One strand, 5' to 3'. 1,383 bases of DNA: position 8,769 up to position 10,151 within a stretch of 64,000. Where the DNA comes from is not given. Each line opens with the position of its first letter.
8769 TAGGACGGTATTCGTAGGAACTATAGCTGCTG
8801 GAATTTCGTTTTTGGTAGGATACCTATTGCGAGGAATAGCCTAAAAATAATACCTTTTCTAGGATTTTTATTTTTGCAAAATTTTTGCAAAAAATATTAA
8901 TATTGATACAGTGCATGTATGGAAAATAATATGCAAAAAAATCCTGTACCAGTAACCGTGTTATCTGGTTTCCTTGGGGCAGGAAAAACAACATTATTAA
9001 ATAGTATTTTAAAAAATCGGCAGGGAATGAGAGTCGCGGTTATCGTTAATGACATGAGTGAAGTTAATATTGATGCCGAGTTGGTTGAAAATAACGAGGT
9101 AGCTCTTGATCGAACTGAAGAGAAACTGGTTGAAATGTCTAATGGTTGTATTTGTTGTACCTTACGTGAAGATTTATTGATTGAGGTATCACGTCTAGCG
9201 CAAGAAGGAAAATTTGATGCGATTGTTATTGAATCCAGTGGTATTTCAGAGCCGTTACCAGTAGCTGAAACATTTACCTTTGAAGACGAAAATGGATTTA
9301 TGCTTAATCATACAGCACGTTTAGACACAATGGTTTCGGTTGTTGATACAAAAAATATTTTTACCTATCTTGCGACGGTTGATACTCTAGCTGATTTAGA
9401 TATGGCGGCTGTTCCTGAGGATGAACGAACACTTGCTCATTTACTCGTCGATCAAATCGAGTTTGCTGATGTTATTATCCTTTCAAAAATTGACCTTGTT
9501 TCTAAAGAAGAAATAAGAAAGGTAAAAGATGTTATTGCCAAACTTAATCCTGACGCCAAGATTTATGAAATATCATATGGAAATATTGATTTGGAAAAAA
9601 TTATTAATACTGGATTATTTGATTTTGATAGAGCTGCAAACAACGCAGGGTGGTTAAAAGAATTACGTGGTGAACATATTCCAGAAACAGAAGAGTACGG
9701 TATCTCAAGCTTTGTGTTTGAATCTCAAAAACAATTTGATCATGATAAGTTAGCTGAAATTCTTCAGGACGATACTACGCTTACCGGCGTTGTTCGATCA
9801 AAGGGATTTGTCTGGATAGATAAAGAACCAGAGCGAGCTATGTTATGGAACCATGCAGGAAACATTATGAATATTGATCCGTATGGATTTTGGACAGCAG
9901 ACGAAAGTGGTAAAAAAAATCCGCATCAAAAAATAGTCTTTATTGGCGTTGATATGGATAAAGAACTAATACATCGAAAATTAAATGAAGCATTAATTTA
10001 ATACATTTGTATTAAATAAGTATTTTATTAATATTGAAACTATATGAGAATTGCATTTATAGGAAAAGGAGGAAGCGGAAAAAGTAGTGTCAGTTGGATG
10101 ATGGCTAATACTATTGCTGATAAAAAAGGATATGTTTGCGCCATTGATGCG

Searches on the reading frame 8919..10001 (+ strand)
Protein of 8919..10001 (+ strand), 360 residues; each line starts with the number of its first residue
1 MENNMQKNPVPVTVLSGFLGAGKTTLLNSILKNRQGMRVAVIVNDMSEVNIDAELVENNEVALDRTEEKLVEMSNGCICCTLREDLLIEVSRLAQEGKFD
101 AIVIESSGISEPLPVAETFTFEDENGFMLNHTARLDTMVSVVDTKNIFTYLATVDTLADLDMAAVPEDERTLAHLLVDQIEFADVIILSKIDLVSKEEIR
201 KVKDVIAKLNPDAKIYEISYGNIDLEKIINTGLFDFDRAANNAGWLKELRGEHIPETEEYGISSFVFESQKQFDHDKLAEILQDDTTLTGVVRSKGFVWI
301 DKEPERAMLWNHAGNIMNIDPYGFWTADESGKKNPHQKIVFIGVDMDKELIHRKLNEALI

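Call 66: search_protein_families(library=pfam, proteins=[window:8919-10001:+], max_evalue=0.00001)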
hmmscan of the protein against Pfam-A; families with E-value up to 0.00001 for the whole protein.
window:8919-10001:+ (360 aa): 3 families
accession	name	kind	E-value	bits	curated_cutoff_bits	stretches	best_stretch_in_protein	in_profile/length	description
PF02492.25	cobW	-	8.6e-56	188.8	20.7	1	11-216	1-179/180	CobW/HypB/UreG, nucleotide-binding domain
PF07683.19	CobW_C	-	5e-22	78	22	1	262-359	1-94/94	Cobalamin synthesis protein cobW C-terminal domain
PF03193.22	RsgA_GTPase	-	3.9e-06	27.2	30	0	12-42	108-137/174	RsgA GTPase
